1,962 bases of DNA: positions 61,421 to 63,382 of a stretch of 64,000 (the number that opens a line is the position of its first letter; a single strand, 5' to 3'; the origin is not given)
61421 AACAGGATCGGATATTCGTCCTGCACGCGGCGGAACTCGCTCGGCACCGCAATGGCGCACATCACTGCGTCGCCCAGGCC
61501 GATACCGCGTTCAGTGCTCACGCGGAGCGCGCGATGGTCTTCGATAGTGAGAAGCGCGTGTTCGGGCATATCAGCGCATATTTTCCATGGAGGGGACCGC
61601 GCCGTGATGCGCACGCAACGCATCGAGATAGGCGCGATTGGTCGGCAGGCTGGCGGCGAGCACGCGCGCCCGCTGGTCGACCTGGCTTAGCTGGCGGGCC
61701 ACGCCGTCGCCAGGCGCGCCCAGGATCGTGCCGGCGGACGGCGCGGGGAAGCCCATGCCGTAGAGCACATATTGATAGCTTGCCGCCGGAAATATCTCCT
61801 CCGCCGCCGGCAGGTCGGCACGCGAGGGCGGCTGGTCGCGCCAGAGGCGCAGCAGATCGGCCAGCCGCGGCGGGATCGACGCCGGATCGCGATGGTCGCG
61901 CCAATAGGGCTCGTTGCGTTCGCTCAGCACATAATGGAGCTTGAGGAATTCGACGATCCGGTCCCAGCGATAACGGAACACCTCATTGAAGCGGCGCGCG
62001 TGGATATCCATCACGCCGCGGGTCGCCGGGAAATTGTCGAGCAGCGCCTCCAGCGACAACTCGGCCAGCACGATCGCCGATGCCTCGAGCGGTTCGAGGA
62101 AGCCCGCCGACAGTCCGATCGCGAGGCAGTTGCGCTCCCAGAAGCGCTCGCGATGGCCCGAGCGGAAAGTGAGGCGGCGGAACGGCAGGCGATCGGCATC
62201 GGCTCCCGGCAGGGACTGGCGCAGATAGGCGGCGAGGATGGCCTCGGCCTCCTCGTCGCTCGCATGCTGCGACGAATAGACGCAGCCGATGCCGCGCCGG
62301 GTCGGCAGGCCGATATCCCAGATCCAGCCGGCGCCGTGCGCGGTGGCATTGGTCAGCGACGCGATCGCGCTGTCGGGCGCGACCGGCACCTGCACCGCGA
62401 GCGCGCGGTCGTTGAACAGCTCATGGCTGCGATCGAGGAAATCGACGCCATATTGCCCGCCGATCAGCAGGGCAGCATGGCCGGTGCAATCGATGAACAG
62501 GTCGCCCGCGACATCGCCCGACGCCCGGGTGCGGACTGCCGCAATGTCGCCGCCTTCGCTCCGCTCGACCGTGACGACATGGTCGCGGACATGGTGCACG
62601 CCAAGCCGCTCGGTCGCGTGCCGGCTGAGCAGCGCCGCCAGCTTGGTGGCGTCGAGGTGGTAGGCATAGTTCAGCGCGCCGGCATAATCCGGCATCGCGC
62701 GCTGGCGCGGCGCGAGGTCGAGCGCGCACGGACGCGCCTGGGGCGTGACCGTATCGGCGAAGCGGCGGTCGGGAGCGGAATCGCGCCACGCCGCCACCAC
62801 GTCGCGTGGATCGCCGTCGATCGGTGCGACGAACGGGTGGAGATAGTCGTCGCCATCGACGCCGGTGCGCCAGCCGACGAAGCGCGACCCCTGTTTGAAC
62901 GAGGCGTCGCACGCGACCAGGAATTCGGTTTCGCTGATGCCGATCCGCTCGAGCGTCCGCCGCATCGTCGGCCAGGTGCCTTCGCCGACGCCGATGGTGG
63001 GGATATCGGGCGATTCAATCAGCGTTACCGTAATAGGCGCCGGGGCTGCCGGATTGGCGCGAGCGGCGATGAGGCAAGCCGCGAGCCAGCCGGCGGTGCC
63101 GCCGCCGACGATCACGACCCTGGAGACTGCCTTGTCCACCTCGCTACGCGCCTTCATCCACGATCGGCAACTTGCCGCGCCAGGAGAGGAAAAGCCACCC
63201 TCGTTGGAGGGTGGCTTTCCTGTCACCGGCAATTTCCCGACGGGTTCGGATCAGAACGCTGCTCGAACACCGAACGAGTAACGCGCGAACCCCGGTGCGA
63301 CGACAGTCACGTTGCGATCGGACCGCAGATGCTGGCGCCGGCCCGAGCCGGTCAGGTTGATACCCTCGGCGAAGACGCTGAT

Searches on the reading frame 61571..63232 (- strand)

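Call 107: search_protein_families(library=pfam, proteins=[window:61571-63232:-], max_evalue=0.01)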
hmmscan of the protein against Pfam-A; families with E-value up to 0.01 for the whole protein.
window:61571-63232:- (553 aa): 4 families
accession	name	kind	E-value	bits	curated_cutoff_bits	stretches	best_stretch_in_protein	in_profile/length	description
PF04820.20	Trp_halogenase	-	1.3e-116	390.7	21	1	38-496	1-445/458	Tryptophan halogenase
PF01266.30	DAO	-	2.6e-06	27.6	27.9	1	38-265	1-217/353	FAD dependent oxidoreductase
PF12831.13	FAD_oxidored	-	9.8e-05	22.2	27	0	198-257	90-151/416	FAD dependent oxidoreductase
PF13454.12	NAD_binding_9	-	0.00014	22.3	21.8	0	40-92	1-46/155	FAD-NAD(P)-binding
